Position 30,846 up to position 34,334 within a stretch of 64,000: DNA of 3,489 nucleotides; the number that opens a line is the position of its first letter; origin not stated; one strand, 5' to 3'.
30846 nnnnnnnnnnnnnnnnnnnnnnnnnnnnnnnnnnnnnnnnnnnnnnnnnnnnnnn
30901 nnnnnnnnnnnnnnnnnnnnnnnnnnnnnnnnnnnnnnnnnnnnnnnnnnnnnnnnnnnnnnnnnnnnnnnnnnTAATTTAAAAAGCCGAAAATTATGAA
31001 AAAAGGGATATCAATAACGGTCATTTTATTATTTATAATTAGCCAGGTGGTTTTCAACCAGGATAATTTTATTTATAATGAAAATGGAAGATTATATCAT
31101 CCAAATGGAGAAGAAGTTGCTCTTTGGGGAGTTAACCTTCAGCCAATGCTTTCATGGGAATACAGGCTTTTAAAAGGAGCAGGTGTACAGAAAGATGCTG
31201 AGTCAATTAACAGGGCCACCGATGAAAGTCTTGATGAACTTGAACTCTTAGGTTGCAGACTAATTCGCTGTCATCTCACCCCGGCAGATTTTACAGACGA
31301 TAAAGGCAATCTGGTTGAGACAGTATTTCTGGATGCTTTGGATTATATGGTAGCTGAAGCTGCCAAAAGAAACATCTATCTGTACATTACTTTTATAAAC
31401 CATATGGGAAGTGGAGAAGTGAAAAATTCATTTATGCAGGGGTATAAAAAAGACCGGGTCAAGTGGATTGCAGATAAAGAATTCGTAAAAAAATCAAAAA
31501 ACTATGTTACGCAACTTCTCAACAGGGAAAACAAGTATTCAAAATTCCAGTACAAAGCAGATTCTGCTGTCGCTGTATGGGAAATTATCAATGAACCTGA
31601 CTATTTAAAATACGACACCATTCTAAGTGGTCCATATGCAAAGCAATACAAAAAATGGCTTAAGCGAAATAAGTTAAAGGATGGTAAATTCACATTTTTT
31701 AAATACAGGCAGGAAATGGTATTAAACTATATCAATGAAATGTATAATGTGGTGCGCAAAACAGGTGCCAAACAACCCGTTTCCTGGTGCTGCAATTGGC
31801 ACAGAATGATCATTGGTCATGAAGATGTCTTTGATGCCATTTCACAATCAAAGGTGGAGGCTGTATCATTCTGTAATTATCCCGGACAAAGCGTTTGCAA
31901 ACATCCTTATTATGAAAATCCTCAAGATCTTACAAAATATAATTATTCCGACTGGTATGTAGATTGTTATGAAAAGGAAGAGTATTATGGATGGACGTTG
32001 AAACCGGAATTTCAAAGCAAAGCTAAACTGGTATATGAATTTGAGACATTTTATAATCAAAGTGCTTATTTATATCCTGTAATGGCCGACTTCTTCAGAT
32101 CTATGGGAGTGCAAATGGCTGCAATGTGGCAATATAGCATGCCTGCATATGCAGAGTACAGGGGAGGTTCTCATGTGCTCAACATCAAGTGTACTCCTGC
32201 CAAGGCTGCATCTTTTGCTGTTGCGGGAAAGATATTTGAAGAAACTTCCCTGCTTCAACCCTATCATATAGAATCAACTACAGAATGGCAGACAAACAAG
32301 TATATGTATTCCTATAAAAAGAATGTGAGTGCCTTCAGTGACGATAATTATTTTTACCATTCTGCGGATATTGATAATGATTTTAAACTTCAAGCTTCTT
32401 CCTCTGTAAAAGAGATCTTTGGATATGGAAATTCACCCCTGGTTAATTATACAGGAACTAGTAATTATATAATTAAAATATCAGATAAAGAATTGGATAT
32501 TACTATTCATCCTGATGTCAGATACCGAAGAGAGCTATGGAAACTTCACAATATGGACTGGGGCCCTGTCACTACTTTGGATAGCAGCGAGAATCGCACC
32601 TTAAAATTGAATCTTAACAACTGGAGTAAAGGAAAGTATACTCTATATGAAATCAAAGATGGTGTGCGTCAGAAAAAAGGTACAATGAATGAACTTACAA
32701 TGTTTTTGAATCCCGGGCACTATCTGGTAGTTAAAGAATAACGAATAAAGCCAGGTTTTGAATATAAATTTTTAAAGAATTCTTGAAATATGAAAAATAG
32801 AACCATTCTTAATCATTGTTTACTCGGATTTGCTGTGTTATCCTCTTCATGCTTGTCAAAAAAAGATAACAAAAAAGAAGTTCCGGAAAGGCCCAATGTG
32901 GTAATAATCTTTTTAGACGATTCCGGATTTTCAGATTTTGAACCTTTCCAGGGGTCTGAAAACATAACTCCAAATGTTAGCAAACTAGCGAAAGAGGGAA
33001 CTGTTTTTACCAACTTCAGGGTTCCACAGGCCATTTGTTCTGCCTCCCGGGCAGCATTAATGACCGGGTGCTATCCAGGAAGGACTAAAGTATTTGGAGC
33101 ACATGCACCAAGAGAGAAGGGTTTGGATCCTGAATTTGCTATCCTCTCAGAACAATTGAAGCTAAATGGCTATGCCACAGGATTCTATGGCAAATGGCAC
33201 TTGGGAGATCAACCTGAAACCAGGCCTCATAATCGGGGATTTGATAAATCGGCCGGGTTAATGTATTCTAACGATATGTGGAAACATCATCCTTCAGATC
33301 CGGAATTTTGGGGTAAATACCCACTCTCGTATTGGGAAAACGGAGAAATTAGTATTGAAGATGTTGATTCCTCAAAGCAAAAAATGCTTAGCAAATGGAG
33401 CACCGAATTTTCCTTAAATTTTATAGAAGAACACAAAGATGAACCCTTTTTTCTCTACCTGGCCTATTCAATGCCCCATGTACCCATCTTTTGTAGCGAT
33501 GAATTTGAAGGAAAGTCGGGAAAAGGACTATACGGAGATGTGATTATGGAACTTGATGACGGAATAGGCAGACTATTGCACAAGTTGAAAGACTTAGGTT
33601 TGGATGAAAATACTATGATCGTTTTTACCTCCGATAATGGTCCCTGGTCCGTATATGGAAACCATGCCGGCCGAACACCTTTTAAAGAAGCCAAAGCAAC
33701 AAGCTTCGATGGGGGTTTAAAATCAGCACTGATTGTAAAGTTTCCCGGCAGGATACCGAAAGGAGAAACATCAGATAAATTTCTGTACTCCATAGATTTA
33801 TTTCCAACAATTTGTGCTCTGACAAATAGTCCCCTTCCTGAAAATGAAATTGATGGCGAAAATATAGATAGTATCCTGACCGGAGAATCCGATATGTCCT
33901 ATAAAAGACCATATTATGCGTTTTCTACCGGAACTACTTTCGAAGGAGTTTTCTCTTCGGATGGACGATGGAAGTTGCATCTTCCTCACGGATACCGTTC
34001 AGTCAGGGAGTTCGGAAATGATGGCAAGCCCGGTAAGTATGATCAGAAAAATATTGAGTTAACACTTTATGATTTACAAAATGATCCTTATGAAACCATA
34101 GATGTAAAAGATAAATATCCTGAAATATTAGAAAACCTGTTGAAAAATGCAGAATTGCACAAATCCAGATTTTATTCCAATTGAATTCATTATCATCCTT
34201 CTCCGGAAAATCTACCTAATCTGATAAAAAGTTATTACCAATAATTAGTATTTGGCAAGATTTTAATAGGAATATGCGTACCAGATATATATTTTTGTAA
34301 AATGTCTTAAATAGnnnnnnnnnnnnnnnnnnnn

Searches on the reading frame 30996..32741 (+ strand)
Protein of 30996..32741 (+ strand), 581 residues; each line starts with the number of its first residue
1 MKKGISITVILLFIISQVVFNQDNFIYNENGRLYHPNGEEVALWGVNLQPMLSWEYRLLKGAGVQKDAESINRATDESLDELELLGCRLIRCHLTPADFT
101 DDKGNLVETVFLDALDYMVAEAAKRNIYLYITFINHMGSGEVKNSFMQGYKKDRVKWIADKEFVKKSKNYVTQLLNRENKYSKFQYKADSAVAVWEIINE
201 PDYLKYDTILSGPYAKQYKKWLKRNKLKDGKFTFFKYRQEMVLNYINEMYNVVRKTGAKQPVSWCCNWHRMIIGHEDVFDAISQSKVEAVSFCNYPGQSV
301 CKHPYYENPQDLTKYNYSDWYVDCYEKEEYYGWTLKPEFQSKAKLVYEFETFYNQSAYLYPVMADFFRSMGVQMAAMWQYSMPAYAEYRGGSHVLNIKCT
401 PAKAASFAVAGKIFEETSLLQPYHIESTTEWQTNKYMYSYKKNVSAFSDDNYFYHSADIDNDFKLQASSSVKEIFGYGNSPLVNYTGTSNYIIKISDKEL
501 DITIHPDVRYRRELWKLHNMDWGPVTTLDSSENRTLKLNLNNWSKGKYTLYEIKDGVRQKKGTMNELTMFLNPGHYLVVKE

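Call 8: search_protein_families(library=pfam, proteins=[window:30996-32741:+], max_evalue=0.001)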
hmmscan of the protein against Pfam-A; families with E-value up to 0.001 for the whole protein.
window:30996-32741:+ (581 aa): 0 families

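Call 64: search_solved_structures(query=window:30996-32741:+, max_evalue=0.01)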
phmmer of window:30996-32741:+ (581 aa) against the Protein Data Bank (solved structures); distinct sequences matched with E-value up to 0.01: 7.
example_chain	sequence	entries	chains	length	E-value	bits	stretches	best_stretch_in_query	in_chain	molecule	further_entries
8gf3_A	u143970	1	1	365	3.6e-09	39.1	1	113-202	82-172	GH5 Mannanase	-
9m20_A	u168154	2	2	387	7e-07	31.5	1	104-202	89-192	mannan endo-1,4-beta-mannosidase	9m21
4qp0_A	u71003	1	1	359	1.3e-06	30.6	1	112-202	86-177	Endo-beta-mannanase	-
1rh9_A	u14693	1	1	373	9.6e-06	27.8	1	112-202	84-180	endo-beta-mannanase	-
3pz9_A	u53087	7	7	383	8.5e-05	24.6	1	112-212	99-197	Mannan endo-1,4-beta-mannosidase. Glycosyl Hydrolase family 5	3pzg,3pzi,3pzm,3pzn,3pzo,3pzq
6tn6_A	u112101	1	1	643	0.0002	23.4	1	112-212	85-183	Mannan endo-1,4-beta-mannosidase. Glycosyl Hydrolase family 5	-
3wfl_A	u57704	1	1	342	0.0038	19.2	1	112-208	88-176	beta-mannanase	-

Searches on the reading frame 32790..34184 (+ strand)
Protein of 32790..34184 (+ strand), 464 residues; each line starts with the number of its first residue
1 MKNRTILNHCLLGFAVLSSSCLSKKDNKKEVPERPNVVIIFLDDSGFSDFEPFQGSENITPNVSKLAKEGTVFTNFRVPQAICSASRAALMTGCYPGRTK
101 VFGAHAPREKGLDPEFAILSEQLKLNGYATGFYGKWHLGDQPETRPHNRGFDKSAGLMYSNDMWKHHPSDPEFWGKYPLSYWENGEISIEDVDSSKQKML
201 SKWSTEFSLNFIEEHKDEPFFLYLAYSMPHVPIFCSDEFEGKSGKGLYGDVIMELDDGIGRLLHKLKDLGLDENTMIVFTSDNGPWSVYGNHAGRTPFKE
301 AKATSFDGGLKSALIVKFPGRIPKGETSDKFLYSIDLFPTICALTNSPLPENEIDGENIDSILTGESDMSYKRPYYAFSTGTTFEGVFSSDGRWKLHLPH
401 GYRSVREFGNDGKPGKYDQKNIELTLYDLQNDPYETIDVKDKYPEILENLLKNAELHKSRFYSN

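Call 8: search_protein_families(library=pfam, proteins=[window:32790-34184:+], max_evalue=0.001)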
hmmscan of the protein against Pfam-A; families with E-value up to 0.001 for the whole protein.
window:32790-34184:+ (464 aa): 3 families
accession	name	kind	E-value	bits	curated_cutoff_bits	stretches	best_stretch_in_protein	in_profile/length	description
PF00884.28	Sulfatase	-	1.2e-52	179.5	25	1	35-346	1-300/301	Sulfatase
PF01663.27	Phosphodiest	-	5.8e-10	39.7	23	1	37-286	1-222/342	Type I phosphodiesterase / nucleotide pyrophosphatase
PF16347.10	SGSH_C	-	2.8e-09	37.8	29.3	1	306-378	12-84/154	N-sulphoglucosamine sulphohydrolase, C-terminal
